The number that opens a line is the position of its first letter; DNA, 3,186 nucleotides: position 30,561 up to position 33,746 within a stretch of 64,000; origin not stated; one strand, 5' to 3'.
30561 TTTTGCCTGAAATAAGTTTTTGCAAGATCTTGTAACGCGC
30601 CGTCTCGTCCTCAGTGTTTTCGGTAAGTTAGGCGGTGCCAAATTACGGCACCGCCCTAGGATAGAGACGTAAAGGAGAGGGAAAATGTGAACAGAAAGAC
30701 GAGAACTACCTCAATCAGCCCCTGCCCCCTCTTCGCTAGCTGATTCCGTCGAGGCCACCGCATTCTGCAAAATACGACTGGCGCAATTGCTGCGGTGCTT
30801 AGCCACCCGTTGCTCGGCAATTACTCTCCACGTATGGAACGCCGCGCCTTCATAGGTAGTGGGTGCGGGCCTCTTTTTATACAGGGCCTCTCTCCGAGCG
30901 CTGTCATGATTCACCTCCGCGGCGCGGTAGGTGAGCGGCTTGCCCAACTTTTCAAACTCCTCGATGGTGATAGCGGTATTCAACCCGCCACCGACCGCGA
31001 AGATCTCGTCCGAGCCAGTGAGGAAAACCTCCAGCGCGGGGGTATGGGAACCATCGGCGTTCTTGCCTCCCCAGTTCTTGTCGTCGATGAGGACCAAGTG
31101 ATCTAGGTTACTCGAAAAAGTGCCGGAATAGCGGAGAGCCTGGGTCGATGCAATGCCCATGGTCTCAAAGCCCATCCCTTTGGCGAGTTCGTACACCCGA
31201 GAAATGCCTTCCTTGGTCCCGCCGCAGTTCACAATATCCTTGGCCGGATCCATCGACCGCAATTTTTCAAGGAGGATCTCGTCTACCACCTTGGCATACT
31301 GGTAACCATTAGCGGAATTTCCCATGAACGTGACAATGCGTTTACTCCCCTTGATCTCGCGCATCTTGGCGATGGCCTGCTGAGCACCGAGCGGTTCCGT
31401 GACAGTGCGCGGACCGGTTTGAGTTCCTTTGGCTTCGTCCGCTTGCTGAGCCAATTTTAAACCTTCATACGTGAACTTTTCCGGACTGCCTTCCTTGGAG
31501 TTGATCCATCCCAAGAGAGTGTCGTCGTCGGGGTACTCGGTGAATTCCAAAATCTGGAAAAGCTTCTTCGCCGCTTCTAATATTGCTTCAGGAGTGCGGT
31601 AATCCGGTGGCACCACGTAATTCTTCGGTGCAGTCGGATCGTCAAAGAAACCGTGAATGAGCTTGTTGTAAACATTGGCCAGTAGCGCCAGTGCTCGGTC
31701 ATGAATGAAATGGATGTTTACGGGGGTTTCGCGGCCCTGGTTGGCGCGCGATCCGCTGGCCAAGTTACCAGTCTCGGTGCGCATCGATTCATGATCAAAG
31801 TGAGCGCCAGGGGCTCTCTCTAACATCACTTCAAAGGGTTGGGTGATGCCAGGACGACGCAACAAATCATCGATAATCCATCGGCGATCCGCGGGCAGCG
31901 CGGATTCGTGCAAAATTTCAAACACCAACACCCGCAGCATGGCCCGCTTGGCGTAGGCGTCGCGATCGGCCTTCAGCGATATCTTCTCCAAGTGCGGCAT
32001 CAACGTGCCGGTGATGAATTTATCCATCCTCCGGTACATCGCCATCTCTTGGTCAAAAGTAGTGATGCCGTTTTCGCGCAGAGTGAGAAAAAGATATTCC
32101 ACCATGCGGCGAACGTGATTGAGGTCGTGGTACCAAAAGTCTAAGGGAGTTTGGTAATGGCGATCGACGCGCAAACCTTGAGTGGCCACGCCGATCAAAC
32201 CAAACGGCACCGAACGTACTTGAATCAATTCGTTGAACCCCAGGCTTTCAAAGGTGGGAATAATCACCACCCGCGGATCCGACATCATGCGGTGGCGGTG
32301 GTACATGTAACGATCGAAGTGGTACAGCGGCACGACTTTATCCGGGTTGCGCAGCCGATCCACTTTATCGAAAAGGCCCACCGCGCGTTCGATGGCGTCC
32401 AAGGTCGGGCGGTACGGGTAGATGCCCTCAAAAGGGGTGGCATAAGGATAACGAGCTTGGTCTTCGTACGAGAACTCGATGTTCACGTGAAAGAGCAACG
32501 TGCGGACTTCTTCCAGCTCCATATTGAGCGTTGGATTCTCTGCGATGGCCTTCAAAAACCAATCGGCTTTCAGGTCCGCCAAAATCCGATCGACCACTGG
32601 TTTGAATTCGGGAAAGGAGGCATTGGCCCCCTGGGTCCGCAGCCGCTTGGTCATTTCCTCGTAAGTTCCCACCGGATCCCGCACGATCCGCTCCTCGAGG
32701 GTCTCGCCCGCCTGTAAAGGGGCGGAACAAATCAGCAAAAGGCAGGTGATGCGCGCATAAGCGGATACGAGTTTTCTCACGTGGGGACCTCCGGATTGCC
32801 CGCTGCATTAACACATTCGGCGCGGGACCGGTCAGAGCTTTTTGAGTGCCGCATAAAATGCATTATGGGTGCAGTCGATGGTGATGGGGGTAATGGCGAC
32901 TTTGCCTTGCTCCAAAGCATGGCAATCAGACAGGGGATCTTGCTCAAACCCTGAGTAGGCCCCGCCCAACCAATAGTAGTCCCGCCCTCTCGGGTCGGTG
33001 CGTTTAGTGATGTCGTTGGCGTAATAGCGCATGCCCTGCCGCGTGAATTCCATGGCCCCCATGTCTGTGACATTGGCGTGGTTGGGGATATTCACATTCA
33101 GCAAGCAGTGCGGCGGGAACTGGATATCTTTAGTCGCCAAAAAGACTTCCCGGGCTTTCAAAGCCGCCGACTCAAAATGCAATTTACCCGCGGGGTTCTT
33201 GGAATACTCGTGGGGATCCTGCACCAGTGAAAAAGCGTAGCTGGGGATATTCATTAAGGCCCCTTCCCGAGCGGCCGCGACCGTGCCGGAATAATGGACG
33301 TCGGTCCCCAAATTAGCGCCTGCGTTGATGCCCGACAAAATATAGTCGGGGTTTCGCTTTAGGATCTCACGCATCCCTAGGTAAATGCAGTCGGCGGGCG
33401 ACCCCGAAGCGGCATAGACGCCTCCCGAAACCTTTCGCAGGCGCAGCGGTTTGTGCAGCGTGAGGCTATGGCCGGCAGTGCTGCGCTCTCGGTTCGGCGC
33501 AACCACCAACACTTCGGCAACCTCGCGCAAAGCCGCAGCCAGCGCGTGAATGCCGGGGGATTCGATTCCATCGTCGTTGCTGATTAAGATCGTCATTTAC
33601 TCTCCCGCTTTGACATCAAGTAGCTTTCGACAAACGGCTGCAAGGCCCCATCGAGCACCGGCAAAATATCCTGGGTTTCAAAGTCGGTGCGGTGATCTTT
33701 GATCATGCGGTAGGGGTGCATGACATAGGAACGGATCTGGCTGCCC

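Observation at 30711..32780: Signal-peptide-bearing protein fusing an unknown 450-aa domain to a LOG/SLOG-fold nucleotide-processing domain, wedged between surE and nlpD-like genes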

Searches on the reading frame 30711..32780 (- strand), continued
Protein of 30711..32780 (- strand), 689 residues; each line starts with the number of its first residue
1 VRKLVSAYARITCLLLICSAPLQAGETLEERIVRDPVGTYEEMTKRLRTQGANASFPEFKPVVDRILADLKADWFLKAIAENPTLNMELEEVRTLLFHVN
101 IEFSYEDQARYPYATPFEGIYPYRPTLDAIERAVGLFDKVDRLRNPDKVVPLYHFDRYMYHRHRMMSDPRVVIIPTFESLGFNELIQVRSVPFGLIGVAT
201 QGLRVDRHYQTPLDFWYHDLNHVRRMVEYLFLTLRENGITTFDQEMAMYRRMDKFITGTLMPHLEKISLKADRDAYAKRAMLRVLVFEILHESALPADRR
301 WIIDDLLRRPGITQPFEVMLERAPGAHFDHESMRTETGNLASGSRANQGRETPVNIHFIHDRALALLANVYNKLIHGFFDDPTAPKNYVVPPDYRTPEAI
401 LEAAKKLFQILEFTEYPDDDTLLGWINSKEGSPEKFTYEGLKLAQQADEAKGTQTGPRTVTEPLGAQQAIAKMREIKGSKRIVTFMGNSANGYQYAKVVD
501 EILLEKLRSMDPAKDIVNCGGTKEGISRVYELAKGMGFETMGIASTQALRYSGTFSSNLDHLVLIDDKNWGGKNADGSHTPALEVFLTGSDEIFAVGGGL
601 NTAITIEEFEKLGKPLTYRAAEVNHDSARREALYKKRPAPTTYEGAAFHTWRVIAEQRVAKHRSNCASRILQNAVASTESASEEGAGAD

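Call 86: find_encoding_contigs(protein=P0228, flank=8000, max_places=1)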
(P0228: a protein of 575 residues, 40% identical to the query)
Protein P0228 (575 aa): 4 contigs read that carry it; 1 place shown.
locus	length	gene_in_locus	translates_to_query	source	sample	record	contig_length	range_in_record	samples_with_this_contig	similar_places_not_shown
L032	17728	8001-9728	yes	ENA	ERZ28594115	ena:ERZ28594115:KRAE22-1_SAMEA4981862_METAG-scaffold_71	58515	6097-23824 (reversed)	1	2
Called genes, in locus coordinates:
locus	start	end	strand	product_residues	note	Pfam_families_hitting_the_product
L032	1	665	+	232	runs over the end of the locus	-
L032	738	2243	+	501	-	-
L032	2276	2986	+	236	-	PF24703:DUF7666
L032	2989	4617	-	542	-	PF00079:Serpin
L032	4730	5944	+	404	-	PF08645:PNK3P, PF08433:KTI12 (weak), PF13671:AAA_33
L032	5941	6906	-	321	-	PF19066:P9_TM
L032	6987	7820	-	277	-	-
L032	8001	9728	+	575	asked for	-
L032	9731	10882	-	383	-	-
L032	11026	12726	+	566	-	-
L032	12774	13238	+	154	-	-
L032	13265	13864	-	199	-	-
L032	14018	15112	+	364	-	PF13656:RNA_pol_L_2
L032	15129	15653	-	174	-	-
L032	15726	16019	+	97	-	-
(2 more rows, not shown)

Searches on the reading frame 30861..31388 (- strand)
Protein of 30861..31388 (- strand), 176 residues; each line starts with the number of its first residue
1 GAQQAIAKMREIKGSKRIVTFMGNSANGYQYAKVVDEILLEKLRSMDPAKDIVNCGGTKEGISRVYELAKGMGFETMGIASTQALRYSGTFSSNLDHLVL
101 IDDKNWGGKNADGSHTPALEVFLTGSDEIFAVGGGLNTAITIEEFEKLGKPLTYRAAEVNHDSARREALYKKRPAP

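Call 56: search_solved_structures(query=A4, max_evalue=10, show_alignments=4)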
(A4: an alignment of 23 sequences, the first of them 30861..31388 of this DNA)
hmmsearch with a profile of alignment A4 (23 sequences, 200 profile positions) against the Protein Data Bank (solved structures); distinct sequences matched with E-value up to 10: 9.
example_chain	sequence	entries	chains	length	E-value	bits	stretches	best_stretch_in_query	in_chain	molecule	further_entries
2ha9_A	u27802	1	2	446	0.14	14.8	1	18-61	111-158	UPF0210 protein SP0239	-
6r82_A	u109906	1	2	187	0.42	13.3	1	104-149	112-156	GTPase-activating protein skywalker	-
7f8d_A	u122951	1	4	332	0.43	13.2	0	30-93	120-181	Malate dehydrogenase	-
7x1l_A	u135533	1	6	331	0.51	13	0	30-93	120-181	Malate dehydrogenase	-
7by8_A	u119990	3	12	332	0.52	12.9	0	30-93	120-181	Malate dehydrogenase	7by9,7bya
3kve_A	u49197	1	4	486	0.7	12.5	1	29-67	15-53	L-amino acid oxidase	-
22hq_A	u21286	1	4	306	1.1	11.8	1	36-81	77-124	Cell division protein FtsZ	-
22hr_A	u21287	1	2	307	1.1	11.8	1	36-81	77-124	Cell division protein FtsZ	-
5z2g_A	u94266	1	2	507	1.5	11.5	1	25-67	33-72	L-amino acid oxidase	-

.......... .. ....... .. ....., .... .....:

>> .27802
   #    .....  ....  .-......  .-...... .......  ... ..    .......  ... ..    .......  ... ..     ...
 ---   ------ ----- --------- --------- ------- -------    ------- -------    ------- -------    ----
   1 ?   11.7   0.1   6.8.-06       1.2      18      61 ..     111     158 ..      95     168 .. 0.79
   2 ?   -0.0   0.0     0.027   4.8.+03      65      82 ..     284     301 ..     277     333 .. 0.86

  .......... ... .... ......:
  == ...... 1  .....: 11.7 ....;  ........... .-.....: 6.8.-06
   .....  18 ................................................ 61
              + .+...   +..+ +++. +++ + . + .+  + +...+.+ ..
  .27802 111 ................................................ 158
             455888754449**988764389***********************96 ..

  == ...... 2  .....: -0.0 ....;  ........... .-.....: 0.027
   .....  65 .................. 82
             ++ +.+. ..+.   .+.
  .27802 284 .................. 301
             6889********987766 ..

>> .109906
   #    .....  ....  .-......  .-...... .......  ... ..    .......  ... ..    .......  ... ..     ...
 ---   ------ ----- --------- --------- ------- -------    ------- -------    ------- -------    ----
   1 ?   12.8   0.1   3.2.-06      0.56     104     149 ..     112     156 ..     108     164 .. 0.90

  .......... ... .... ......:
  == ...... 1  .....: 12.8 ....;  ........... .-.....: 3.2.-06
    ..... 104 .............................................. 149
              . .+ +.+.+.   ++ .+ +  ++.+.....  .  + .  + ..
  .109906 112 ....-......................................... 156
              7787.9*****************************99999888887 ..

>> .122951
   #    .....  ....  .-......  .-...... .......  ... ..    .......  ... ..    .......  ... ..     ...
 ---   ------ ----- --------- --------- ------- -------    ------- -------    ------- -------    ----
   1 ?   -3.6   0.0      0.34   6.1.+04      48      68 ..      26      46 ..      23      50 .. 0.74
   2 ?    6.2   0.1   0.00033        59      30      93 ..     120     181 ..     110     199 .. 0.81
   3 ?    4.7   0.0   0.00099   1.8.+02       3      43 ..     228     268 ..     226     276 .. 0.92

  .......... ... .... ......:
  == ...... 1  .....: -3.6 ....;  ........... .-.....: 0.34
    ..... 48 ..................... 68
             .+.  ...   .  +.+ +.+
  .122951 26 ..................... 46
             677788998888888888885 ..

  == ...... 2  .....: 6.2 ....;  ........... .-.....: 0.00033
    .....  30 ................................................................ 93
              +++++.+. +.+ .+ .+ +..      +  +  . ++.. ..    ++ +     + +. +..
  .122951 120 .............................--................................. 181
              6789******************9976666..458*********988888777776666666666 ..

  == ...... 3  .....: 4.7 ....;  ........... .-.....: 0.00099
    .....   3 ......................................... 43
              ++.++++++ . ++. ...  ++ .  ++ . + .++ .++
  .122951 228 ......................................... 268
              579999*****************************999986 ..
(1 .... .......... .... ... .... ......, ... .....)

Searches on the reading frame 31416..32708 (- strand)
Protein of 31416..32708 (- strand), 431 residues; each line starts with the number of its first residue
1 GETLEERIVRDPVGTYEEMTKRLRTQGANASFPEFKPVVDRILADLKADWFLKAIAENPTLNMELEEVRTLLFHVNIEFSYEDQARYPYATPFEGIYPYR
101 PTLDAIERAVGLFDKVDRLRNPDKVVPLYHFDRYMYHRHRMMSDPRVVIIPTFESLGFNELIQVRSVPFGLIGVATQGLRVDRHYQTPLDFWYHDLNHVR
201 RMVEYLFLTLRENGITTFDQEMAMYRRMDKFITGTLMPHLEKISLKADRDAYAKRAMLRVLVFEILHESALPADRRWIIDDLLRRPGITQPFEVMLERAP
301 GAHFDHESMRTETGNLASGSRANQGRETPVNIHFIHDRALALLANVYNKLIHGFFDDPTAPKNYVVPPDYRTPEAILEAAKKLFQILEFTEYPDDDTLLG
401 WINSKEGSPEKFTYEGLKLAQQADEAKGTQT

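Call 31: predict_structure(alignment_id=A2)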
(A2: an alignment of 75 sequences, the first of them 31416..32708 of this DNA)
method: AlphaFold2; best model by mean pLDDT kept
length: 431 residues; sequences in the alignment: 75
mean_pLDDT: 94.3   pTM: 0.91
mean pLDDT of the five models: 94.3, 94.2, 93.8, 93.2, 92.2
residues with pLDDT >= 90: 396; 70-90: 22; 50-70: 3; < 50: 10
segments of 3 or more residues with pLDDT < 50: 422-431
pLDDT, mean of each block of 10 residues (from residue 1): 94 98 97 98 98 98 98 97 96 96 98 98 93 92 96 96 97 97 93 96 97 98 98 98 93 97 97 97 96 94 95 93 90 96 97 91 94 98 98 98 97 83 40 33
secondary structure, 60 per line:
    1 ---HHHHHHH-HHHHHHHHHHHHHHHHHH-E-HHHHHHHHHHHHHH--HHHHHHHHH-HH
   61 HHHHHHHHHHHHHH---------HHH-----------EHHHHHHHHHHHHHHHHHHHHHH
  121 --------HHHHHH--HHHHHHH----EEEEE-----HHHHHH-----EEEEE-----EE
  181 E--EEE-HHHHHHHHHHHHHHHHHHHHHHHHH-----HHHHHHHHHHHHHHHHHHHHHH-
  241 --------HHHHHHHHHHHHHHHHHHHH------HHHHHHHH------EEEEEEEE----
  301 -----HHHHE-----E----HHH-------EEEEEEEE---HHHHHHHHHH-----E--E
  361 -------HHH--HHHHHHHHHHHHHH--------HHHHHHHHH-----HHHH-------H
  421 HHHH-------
elements in order: H4-10 H12-29 H33-46 H49-57 H59-74 H99-120 H129-134 H137-143 E148-152 H158-163 E169-173 E179-181 E184-186 H188-212 H218-239 H249-268 H275-282 E289-296 H306-309 E331-338 H342-351 H373-386 H395-403 H409-412 H420-424

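Call 33: fold_search(model_id=the predicted structure, library=pdb)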
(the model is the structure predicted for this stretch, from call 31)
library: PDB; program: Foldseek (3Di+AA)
matches with E <= 10: 79; with E <= 0.001: 0
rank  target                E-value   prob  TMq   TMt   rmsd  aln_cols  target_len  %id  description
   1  3r6v_A                8.1e-01  0.05  0.10  0.09  23.5       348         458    9  Crystal structure of aspartase from Bacillus sp. YM55-1 with bound L-aspartate (released 2011-07-13)
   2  4cqo_C                8.1e-01  0.03  0.11  0.10  22.7       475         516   12  Structure of the human CNOT1 superfamily homology domain in complex with a Nanos1 peptide (released 2014-04-23)
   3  7zif                  9.8e-01  0.13  0.17  0.23  13.0       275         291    9  Crystal structure of human tryptophan hydroxylase 1 in complex with inhibitor KM-480 (released 2022-09-07)
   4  6v6h_D                1.2e+00  0.04  0.11  0.10  22.4       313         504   12  Crystal structure of histidine ammonia-lyase from Trypanosoma cruzi (released 2020-06-10)
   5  7zii                  1.2e+00  0.13  0.16  0.22  11.9       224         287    8  Crystal structure of human tryptophan hydroxylase 1 in complex with inhibitor KM-05-193 (released 2022-09-07)
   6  7zih                  1.4e+00  0.11  0.16  0.22  12.0       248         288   10  Crystal structure of human tryptophan hydroxylase 1 in complex with inhibitor AG-01-128 (released 2022-09-07)
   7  8cji                  1.4e+00  0.10  0.16  0.22  13.2       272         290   10  Crystal structure of human tryptophan hydroxylase 1 in complex with inhibitor KM-07-052 (released 2024-01-10)
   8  6v6h_B                1.7e+00  0.03  0.11  0.10  22.4       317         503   11  Crystal structure of histidine ammonia-lyase from Trypanosoma cruzi (released 2020-06-10)
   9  8b8g_A                1.7e+00  0.02  0.09  0.06  23.8       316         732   12  Cryo-EM structure of Ca2+-free mTMEM16F F518H mutant in Digitonin (released 2022-11-16)
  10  5htf_B                1.8e+00  0.02  0.09  0.12  23.8       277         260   12  Crystal Structure of PrsA1 from Listeria monocytogenes (released 2016-04-06)
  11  8cjj                  1.9e+00  0.10  0.16  0.22  12.0       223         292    9  Crystal structure of human tryptophan hydroxylase 1 in complex with inhibitor KM-06-057 (released 2024-01-10)
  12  5tpg                  1.9e+00  0.06  0.12  0.16  13.7       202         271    8  Optimization of spirocyclic proline tryptophanhydroxylase-1 inhibitors (released 2017-01-25)
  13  3hf6                  2.2e+00  0.05  0.13  0.17  13.4       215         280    7  Crystal structure of human tryptophan hydroxylase type 1 with bound LP-521834 and FE (released 2009-11-24)
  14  6v6h_A                2.2e+00  0.03  0.11  0.10  22.6       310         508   12  Crystal structure of histidine ammonia-lyase from Trypanosoma cruzi (released 2020-06-10)
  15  3r6v_F                2.3e+00  0.02  0.10  0.09  23.2       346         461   10  Crystal structure of aspartase from Bacillus sp. YM55-1 with bound L-aspartate (released 2011-07-13)
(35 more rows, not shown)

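Call 51: search_solved_structures(query=A3, max_evalue=10, show_alignments=2)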
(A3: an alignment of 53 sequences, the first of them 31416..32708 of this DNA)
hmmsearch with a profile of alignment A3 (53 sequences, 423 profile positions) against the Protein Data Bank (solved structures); distinct sequences matched with E-value up to 10: 1.
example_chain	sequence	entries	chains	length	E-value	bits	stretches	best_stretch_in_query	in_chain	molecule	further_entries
8kee_S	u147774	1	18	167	2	10.4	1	173-203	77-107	tube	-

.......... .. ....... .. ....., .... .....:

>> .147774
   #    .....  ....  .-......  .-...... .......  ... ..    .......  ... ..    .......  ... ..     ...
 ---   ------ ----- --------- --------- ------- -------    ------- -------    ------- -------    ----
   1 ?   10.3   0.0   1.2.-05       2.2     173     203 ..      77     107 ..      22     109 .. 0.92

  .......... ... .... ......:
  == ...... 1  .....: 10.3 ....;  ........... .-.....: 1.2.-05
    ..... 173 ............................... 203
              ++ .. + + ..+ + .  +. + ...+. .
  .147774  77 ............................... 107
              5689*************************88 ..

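Call 52: find_homologous_proteins(query=A3, max_evalue=0.00001)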
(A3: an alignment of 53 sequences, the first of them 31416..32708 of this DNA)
Query A3 (53 sequences) (431 aa, profile of the alignment): 55 proteins with E <= 0.00001 among 8000 candidates.
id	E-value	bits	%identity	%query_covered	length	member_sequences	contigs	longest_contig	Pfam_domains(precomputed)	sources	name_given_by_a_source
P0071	4.5e-139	482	44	99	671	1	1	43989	-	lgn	-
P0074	1.5e-127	444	42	96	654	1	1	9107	-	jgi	jgi:hypothetical protein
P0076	2.4e-126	440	39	99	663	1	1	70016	-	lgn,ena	-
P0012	3.5e-122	426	50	100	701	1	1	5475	-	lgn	-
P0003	2.9e-121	423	73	99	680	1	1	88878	-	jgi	jgi:hypothetical protein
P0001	2.9e-121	423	100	100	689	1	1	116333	-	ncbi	-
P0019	9.9e-119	415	50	97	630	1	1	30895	-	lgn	-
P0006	1.3e-118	415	73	97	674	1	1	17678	-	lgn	-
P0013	1.3e-118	415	49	100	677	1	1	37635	-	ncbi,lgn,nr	ncbi:MAG: hypothetical protein JWQ35_960 [Bacteriovoracaceae bacterium]|nr:hypothetical protein [Bac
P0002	1.8e-118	414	75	97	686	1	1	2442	-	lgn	-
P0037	5.7e-118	413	46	97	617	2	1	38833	-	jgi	jgi:hypothetical protein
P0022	5.9e-118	413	49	97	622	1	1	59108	-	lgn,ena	-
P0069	1.9e-117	411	39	97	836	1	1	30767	-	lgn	-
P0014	2.1e-117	411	50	97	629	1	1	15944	-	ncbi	-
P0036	3.7e-117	410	46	99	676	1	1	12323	-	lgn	-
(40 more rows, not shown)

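Call 63: fold_search(model_id=the predicted structure, library=viral)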
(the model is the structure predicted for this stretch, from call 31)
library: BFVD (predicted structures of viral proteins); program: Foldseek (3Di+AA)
matches with E <= 10: 78; with E <= 0.001: 1
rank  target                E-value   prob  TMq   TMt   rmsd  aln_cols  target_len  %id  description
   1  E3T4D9                1.2e-23  1.00  0.77  0.68   4.3       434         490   24  Uncharacterized protein [Cafeteria roenbergensis virus (strain BV-PW1)]
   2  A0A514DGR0            8.8e-02  0.09  0.11  0.08  24.1       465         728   11  Capsid morphogenesis protein [Gordonia phage Bakery]
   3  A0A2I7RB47            2.4e-01  0.05  0.10  0.11  23.1       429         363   11  (no name in the UniProt tables at hand)
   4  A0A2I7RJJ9            3.2e-01  0.05  0.10  0.12  23.8       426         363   10  (no name in the UniProt tables at hand)
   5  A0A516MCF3            3.5e-01  0.04  0.09  0.09  23.6       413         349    9  (no name in the UniProt tables at hand)
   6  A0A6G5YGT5            3.7e-01  0.04  0.06  0.10  25.6       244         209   13  (no name in the UniProt tables at hand)
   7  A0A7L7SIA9            8.2e-01  0.04  0.12  0.11  24.1       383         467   12  MuF-like minor capsid protein [Gordonia phage Clown]
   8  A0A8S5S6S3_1          1.0e+00  0.04  0.12  0.07  23.5       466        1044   11  Uncharacterized protein [Podoviridae sp. ctsUe5]
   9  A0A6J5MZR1            1.4e+00  0.03  0.10  0.07  22.0       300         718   13  Uncharacterized protein [uncultured Caudovirales phage]
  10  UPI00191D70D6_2       1.5e+00  0.02  0.09  0.05  25.4       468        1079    9  (no name look-up for this kind of identifier)
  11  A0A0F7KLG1            1.8e+00  0.04  0.16  0.14  22.1       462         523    9  Sulfhydryl oxidase [Kallithea virus]
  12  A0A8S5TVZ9            1.8e+00  0.02  0.11  0.09  26.1       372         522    8  Minor capsid protein [Siphoviridae sp. ctmxA102]
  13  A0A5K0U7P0            1.8e+00  0.02  0.07  0.09  27.8       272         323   10  Transmembrane protein [Yasminevirus sp. GU-2018]
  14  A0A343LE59            2.3e+00  0.02  0.09  0.12  25.7       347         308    9  Phage head morphogenesis domain-containing protein [Leptospira phage LE3]
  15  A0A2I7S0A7            2.3e+00  0.01  0.09  0.07  30.0       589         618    8  (no name in the UniProt tables at hand)
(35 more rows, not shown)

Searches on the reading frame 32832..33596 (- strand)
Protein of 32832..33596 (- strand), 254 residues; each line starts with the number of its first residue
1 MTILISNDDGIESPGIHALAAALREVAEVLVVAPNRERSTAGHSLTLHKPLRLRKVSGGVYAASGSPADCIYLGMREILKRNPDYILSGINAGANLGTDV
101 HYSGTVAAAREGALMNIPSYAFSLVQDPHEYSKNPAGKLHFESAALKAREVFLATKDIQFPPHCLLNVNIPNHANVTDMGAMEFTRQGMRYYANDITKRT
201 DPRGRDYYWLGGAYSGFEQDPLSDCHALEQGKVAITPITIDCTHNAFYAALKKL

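Call 3: search_protein_families(library=pfam, proteins=[window:32832-33596:-], max_evalue=1)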
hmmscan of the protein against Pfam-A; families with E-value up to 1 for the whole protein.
window:32832-33596:- (254 aa): 1 family
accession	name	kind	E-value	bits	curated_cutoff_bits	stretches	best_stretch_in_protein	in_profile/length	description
PF01975.23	SurE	-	6.5e-58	196.1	22.1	1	3-193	1-188/189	Survival protein SurE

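Call 4: search_protein_families(library=ncbifam, proteins=[window:32832-33596:-], max_evalue=1)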
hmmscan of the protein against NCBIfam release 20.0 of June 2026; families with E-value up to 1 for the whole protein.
window:32832-33596:- (254 aa): 13 families
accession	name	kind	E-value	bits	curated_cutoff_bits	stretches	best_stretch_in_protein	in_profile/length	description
NF001490.0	PRK00346.1-4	equivalog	6.5e-83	277.8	233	1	1-253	1-249/254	5'/3'-nucleotidase SurE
NF001489.0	PRK00346.1-3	equivalog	9.6e-77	257.7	295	1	1-252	1-242/250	5'/3'-nucleotidase SurE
NF001492.0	PRK00346.2-2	equivalog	2.1e-73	246.8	271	1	1-253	4-254/261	5'/3'-nucleotidase SurE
NF001491.0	PRK00346.2-1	equivalog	4.1e-68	229.4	290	1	1-251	3-258/266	5'/3'-nucleotidase SurE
NF001494.0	PRK00346.2-4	equivalog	1.1e-66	225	313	1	2-246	3-248/259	5'/3'-nucleotidase SurE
TIGR00087.1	surE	equivalog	2.7e-64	217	135.1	1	1-243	1-252/252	5'/3'-nucleotidase SurE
NF010545.0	PRK13935.1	equivalog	4.3e-62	209.7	365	1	1-252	1-246/254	stationary phase survival protein SurE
NF001488.0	PRK00346.1-1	equivalog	2.1e-59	200.9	396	1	1-245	1-234/253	5'/3'-nucleotidase SurE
NF010542.0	PRK13932.1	equivalog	2.5e-57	194.1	436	1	2-253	11-256/261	stationary phase survival protein SurE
NF001493.0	PRK00346.2-3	equivalog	7.9e-50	170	230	1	1-211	5-216/269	5'/3'-nucleotidase SurE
NF010543.0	PRK13933.1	equivalog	1.7e-49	168.6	280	1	1-246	1-242/253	stationary phase survival protein SurE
NF010544.0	PRK13934.1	equivalog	6.4e-47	159.9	325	1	1-242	1-241/266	stationary phase survival protein SurE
NF010541.0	PRK13931.1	equivalog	1.1e-39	136.5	422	1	1-252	1-257/261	5'/3'-nucleotidase SurE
